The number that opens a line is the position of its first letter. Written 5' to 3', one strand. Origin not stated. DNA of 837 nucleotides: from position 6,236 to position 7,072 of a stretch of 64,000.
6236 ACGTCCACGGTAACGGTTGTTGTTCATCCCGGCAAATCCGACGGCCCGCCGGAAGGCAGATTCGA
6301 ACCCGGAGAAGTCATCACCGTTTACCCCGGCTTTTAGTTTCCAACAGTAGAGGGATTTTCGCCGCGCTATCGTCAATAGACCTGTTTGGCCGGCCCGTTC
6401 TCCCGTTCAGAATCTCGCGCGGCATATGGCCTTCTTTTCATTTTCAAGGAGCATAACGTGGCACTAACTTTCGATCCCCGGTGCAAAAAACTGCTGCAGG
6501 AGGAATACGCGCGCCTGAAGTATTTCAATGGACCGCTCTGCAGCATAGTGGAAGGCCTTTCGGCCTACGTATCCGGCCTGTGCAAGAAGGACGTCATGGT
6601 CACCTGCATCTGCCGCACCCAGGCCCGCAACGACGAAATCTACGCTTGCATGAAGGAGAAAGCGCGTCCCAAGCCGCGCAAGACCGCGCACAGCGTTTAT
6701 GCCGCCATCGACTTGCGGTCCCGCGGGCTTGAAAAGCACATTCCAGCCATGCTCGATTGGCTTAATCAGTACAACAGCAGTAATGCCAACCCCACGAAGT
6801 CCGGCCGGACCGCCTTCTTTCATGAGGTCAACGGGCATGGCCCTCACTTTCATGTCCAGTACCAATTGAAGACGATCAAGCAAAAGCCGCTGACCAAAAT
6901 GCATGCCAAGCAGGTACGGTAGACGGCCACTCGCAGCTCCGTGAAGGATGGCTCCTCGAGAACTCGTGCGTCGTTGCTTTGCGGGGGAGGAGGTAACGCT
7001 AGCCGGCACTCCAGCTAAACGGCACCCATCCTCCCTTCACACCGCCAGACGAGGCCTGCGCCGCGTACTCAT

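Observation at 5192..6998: Low-GC three-gene islet behind the Hcp1-type tube gene, between two converging T6SS core operons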

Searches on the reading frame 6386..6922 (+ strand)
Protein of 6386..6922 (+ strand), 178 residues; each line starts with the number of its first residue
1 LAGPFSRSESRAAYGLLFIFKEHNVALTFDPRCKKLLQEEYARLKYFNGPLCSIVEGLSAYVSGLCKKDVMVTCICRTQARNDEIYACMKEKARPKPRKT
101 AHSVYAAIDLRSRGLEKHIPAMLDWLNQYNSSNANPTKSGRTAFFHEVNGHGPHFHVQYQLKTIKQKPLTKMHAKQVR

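Call 3: search_protein_families(library=pfam, proteins=[window:6386-6922:+], max_evalue=1)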
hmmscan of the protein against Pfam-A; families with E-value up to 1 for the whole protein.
window:6386-6922:+ (178 aa): 1 family
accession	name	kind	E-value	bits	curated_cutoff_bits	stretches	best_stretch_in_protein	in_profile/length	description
PF23304.1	GAE_BBS1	-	0.23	12.2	27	0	147-173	6-32/105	Bardet-Biedl syndrome 1 protein, GAE domain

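Call 4: search_protein_families(library=ncbifam, proteins=[window:6386-6922:+], max_evalue=1)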
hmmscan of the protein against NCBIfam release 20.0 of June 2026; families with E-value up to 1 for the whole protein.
window:6386-6922:+ (178 aa): 0 families

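Call 6: search_solved_structures(query=window:6386-6922:+, max_evalue=10, show_alignments=3)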
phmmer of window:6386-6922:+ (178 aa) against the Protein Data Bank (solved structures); distinct sequences matched with E-value up to 10: 0.

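Call 9: search_protein_families(library=phrogs, proteins=[window:6386-6922:+], max_evalue=1)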
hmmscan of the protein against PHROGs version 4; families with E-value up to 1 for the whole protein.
window:6386-6922:+ (178 aa): 0 families

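Call 10: find_homologous_proteins(query=window:6458-6922:+, max_evalue=0.01)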
Query window:6458-6922:+ (154 aa): 2 proteins with E <= 0.01 among 11 candidates.
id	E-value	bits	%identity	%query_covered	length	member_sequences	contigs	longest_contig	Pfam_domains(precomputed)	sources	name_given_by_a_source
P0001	3.1e-101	354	99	100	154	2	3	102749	-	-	-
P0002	6.6e-67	242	71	94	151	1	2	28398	-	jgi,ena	-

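Call 13: find_encoding_contigs(protein=P0002, flank=10000, max_places=4)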
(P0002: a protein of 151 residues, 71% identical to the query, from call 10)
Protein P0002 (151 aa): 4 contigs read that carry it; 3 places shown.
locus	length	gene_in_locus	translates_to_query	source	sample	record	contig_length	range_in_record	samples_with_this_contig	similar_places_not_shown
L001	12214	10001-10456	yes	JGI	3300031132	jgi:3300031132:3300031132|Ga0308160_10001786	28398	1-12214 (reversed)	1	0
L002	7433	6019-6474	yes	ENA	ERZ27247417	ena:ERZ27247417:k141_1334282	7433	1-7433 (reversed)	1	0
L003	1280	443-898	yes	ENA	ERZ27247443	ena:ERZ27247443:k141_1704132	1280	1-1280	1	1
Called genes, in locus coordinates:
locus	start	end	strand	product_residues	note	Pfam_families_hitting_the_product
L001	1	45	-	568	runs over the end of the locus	PF12482:DUF3701, PF00589:Phage_integrase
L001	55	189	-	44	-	-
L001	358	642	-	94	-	-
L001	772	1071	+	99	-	PF00665:rve (weak), PF13610:DDE_Tnp_IS240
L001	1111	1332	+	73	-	PF13610:DDE_Tnp_IS240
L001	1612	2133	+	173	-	-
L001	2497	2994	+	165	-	PF01527:HTH_Tnp_1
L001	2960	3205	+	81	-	-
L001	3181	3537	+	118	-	PF05717:TnpB_IS66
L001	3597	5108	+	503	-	PF13007:LZ_Tnp_IS66, PF13005:zf-IS66, PF03050:DDE_Tnp_IS66, PF13817:DDE_Tnp_IS66_C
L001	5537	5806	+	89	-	-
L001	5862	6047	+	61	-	-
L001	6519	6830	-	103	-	-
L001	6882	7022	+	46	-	-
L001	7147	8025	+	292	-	-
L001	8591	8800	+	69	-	-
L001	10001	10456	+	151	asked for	-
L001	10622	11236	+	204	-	-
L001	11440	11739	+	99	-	PF00665:rve (weak), PF13610:DDE_Tnp_IS240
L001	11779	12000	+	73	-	PF13610:DDE_Tnp_IS240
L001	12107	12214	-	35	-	?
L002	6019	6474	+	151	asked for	-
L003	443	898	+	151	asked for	-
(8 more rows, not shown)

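Call 28: search_solved_structures(query=A1, max_evalue=10, show_alignments=3)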
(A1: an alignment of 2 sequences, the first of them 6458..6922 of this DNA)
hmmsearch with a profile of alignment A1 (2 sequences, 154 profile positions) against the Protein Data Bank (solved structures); distinct sequences matched with E-value up to 10: 5.
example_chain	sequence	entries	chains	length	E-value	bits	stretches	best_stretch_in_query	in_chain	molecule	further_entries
7ldq_A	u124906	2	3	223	0.37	13.9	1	58-98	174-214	NAD(P)H-dependent oxidoreductase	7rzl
7rzp_A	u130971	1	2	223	0.39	13.8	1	58-99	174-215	Dihydropteridine reductase, NAD(P)H-dependent, oxygen-insensitive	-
7s14_A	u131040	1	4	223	0.68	13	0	58-94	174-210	Putative NAD(P)H nitroreductase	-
7t2z_A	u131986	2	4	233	0.71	13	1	58-95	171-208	Putative NAD(P)H nitroreductase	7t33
7s1a_A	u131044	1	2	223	0.8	12.8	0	58-94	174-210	Putative NAD(P)H nitroreductase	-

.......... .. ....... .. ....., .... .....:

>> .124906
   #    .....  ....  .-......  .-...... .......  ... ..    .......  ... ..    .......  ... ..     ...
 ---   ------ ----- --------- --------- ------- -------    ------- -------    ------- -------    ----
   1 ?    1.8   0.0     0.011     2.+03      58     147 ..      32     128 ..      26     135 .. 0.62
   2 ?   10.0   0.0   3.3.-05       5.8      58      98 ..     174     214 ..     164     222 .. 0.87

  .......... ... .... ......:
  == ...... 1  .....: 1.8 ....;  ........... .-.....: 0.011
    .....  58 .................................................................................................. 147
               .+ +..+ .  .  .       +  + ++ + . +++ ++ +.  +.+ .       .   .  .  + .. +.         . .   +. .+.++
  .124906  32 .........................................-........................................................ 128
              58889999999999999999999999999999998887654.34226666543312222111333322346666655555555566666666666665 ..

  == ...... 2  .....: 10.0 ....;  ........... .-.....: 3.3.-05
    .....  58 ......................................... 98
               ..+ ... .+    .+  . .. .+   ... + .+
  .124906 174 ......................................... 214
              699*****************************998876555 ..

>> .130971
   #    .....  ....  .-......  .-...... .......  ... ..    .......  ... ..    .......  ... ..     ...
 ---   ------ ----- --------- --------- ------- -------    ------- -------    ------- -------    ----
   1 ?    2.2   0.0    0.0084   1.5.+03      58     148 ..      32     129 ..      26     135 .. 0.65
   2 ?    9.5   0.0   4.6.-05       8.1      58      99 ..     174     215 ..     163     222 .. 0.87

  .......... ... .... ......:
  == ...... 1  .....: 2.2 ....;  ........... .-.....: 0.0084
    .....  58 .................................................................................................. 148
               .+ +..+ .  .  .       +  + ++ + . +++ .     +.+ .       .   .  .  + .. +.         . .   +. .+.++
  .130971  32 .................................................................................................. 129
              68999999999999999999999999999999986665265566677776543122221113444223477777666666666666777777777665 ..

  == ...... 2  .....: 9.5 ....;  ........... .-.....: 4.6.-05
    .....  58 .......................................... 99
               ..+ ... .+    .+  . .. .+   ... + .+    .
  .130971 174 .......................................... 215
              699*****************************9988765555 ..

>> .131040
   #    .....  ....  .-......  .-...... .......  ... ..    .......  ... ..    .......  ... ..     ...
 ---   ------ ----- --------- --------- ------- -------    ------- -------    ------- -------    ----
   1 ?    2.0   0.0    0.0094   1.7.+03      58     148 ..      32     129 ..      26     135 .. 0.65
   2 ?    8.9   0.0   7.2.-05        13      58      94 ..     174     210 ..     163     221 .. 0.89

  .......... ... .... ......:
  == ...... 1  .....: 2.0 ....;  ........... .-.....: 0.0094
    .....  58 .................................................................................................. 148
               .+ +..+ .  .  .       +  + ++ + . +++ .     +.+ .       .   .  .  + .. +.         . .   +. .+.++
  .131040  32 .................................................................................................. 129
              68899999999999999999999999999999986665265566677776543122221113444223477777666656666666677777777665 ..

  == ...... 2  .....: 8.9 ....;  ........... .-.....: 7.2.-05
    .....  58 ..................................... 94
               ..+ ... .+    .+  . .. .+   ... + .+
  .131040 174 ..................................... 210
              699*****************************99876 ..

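Call 35: predict_structure(alignment_id=A1)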
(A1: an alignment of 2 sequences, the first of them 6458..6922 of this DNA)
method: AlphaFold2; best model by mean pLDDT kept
length: 154 residues; sequences in the alignment: 2
mean_pLDDT: 37.7   pTM: 0.29
mean pLDDT of the five models: 37.7, 37.5, 34.5, 33.6, 31.8
residues with pLDDT >= 90: 0; 70-90: 0; 50-70: 2; < 50: 152
segments of 3 or more residues with pLDDT < 50: 1-30, 32-100, 102-154
pLDDT, mean of each block of 10 residues (from residue 1): 33 40 40 44 35 35 36 32 40 47 39 37 37 40 33 32
secondary structure, 60 per line:
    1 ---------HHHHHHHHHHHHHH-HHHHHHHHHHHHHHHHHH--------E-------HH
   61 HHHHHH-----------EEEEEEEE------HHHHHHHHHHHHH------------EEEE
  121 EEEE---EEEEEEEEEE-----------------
elements in order: H10-23 H25-42 H59-66 E78-85 H92-104 E117-124 E128-137
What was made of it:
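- Closest known: Peptidase M15 / LAS zinc peptidases: Ply500. Different: The structure is not confirmed (call 35).
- The predicted secondary-structure order fits (call 35).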

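Call 36: search_protein_representatives(alignment_id=A1)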
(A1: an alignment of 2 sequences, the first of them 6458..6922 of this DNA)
Query: 2 sequences, 154 profile positions. Proteins with E-value up to 0.001 (for the whole library): 113; up to 1e-10: 26; up to 1e-30: 4. The best 113 are listed.
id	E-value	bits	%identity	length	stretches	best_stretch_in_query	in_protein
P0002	2.3e-95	332.9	-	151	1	1-152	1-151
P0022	4.8e-37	143.5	-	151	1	4-142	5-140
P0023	2.2e-31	125.1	-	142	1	2-136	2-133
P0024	2.6e-31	124.9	-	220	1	9-138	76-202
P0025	3.9e-15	72.3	-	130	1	12-137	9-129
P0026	1.0e-14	71.0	-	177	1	12-136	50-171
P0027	1.3e-13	67.4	-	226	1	12-152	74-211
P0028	1.5e-13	67.2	-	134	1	11-136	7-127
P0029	2.6e-13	66.4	-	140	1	11-139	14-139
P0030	1.1e-12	64.4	-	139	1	13-139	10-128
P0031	2.8e-12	63.1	-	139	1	10-137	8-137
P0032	2.9e-12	63.0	-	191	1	4-136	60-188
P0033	7.1e-12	61.7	-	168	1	11-136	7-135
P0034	7.4e-12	61.7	-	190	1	10-135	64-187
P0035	1.2e-11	61.0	-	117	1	21-138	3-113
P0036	1.3e-11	60.9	-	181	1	11-136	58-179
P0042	4.5e-11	59.1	-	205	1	11-138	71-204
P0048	2.2e-10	56.9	-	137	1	10-135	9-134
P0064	8.1e-09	51.8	-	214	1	12-145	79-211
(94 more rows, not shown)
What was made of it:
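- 6458..6922 (+): ORF3, 154 aa (17.7 kDa, pI 9.7). It is a LAS/M15-type zinc peptidoglycan peptidase of a family with no Pfam model, and the candidate Hcp-borne effector. A profile search gave 113 relatives (call 36).
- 113 profile hits (call 36).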

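Call 39: search_protein_families(library=pfam, alignment_id=A3, max_evalue=0.1)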
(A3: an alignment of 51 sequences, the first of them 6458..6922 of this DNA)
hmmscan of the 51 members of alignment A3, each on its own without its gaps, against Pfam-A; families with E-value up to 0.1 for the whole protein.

A. member 1, window:6458-6922:+ (154 aa): 0 families

B. families by the number of members that match (of 51 scanned): 31 families (the first 25 are shown)
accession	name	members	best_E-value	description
PF18979.5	DUF5715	13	4.3e-05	Family of unknown function (DUF5715)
PF02557.22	VanY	9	0.00012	D-alanyl-D-alanine carboxypeptidase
PF08291.16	Peptidase_M15_3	8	0.0023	Peptidase M15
PF05951.18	Peptidase_M15_2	3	0.0048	Bacterial protein of unknown function (DUF882)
PF07711.17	RabGGT_insert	1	0.002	Rab geranylgeranyl transferase alpha-subunit, insert domain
PF05714.16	PFam54_60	1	0.0066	Borrelia Bbcrasp-1 domain containing protein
PF17745.6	Ydr279_N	1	0.013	Ydr279p protein triple barrel domain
PF04048.20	Sec8_N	1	0.015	Exocyst complex component Sec8 N-terminal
PF13420.13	Acetyltransf_4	1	0.018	Acetyltransferase (GNAT) domain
PF12903.12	DUF3830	1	0.025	Protein of unknown function (DUF3830)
PF06304.16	DUF1048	1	0.03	Protein of unknown function (DUF1048)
PF00034.26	Cytochrom_C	1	0.031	Cytochrome c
PF06256.17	Nucleo_LEF-12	1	0.033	Nucleopolyhedrovirus LEF-12 protein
PF08190.17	PIH1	1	0.038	PIH1 N-terminal domain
PF19459.4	DUF5996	1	0.047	Family of unknown function (DUF5996)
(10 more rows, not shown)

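Call 40: search_protein_families(library=phrogs, alignment_id=A3, max_evalue=0.01)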
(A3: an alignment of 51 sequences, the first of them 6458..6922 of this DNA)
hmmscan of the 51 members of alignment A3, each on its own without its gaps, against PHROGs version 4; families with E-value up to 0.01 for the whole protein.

A. member 1, window:6458-6922:+ (154 aa): 0 families

B. families by the number of members that match (of 51 scanned): 16 families
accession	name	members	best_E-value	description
phrog_465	-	17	2.2e-07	endolysin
phrog_894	-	6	6.9e-05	endolysin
phrog_28038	-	1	0.00088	-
phrog_11058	-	1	0.0014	-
phrog_11392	-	1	0.0015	-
phrog_17373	-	1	0.0019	peptidase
phrog_10676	-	1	0.0022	major head protein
phrog_10567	-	1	0.0048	-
phrog_3089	-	1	0.0048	-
phrog_33072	-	1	0.0048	-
phrog_14311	-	1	0.0055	-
phrog_21685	-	1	0.0059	-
phrog_30927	-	1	0.006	-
phrog_20528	-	1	0.0066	-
phrog_2649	-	1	0.0068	endolysin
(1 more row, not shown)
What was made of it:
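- PHROG endolysin matches in 23 of 51 members (call 40).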

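Call 41: search_solved_structures(query=A3, max_evalue=10, show_alignments=4)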
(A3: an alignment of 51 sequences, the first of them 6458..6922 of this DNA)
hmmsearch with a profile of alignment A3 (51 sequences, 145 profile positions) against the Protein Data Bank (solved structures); distinct sequences matched with E-value up to 10: 5.
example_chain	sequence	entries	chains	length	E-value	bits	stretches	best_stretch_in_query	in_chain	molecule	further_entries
1qys_A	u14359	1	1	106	0.053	16.6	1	12-58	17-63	TOP7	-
2vo9_A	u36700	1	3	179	0.13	15.4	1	23-83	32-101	L-ALANYL-D-GLUTAMATE PEPTIDASE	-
4ky3_A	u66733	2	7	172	0.26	14.4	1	13-58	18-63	designed protein OR327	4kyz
8qb6_A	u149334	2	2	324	0.92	12.6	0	84-120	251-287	Dispersin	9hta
7a4y_D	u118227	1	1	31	0.93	12.6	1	6-32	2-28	Coiled-coil P6 peptide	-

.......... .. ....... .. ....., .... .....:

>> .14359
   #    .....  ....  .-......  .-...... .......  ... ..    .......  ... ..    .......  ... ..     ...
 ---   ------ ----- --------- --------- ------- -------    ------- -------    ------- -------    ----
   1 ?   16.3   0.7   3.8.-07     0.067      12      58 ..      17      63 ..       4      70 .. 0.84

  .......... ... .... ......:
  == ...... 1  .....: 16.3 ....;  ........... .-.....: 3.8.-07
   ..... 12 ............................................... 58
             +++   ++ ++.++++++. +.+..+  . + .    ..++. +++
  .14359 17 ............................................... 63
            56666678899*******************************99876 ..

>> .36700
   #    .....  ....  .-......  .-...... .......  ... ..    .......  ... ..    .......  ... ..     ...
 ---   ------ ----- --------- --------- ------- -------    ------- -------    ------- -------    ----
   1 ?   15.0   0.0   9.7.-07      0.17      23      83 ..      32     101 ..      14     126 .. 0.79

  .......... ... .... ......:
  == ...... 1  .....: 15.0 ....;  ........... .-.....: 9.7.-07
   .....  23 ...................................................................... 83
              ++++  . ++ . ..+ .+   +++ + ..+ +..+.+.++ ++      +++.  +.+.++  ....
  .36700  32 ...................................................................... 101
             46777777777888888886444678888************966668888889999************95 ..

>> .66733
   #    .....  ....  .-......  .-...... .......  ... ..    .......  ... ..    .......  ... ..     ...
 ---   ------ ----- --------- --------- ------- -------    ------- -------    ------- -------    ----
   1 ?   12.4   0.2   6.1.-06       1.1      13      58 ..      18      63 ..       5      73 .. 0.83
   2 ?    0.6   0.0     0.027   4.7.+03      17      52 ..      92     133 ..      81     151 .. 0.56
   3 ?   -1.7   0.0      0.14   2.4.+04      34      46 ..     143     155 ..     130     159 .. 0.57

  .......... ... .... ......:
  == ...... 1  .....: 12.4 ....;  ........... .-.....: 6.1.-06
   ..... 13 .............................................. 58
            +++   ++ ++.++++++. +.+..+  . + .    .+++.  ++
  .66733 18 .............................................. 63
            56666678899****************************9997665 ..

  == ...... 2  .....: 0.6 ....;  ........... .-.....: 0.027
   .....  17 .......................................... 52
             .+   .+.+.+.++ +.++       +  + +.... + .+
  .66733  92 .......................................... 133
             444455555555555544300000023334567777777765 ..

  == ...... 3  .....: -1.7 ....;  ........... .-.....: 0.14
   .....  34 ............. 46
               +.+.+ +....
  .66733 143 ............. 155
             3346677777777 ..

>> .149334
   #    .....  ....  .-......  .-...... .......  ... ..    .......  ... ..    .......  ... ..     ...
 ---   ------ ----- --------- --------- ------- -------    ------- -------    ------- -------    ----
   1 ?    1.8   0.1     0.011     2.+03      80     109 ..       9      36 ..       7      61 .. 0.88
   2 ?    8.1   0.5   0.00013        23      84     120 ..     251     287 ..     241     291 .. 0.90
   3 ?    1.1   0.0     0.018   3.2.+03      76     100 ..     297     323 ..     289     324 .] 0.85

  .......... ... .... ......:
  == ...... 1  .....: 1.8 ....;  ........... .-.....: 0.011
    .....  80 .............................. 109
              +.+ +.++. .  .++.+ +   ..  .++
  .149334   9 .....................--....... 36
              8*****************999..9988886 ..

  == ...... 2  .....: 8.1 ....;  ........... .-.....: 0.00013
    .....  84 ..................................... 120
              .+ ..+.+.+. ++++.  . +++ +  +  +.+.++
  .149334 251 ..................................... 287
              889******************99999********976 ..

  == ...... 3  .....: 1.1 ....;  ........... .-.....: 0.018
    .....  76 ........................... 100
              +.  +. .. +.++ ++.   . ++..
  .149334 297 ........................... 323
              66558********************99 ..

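Call 48: search_protein_families(library=padloc, proteins=[window:6458-6922:+, P0002], max_evalue=1)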
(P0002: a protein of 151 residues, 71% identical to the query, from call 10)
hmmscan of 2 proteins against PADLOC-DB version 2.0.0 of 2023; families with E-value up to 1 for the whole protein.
window:6458-6922:+ (154 aa): 0 families

P0002 (151 aa): 1 family
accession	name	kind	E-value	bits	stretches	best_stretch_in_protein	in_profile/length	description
PDLC02865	DpdF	-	0.05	9.1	1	49-94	522-567/1499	DpdF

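Call 52: find_related_loci(query=A4, collection=metagenome_contigs, flank=8000)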
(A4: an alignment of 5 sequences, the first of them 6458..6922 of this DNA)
Query A4 (154 aa) in metagenome_contigs; peptide patterns used: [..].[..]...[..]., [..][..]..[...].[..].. (x = any residue, [..] = any of these).
192 stretches matched a pattern; 3 encode a relative of the query (tblastn E <= 1e-3); 3 distinct loci.
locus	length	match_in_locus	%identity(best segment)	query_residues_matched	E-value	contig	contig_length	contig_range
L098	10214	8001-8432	71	1-145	8e-73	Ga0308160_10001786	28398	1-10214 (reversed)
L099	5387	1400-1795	45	1-141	7e-41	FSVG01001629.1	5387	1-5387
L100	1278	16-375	47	13-135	3e-33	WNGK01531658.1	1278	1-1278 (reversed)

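Call 55: find_related_loci(query=A5, collection=viral_contigs, flank=4000)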
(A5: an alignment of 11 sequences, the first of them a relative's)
Query A5 (181 aa) in viral_contigs; peptide patterns used: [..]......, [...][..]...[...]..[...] (x = any residue, [..] = any of these).
23 stretches matched a pattern; 6 encode a relative of the query (tblastn E <= 1e-3); 6 distinct loci.
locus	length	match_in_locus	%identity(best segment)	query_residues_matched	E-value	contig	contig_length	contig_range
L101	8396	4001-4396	52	51-181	2e-46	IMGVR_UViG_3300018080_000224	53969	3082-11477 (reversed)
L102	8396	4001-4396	55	51-181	5e-44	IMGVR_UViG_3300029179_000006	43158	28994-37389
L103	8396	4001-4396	53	51-181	1e-42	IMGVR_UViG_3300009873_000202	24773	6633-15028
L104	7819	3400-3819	51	46-180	2e-39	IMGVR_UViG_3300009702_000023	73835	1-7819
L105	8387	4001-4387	48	54-181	4e-36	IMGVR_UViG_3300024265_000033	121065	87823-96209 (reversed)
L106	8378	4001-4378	45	51-180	2e-35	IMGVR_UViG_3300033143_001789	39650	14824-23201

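Call 65: search_dna_similar(query=window:6458-6922:+, collection=plasmids, mode=protein, max_evalue=0.01, max_rows=20)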
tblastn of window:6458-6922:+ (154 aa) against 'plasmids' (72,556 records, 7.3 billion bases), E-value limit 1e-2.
No match.

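Call 66: search_dna_similar(query=window:6458-6922:+, collection=phages, mode=protein, max_evalue=0.01, max_rows=20)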
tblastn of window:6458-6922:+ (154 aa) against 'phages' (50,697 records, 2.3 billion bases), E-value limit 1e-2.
No match.
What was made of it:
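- On Phage endolysin in a lysis cassette or prophage (ORF3): ORF3 has no match in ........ phages (call 66).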

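Call 68: search_dna_similar(query=P0036, collection=phages, mode=protein, max_evalue=0.001, max_rows=15)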
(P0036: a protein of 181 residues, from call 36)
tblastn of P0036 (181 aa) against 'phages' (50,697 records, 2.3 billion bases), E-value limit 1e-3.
No match.
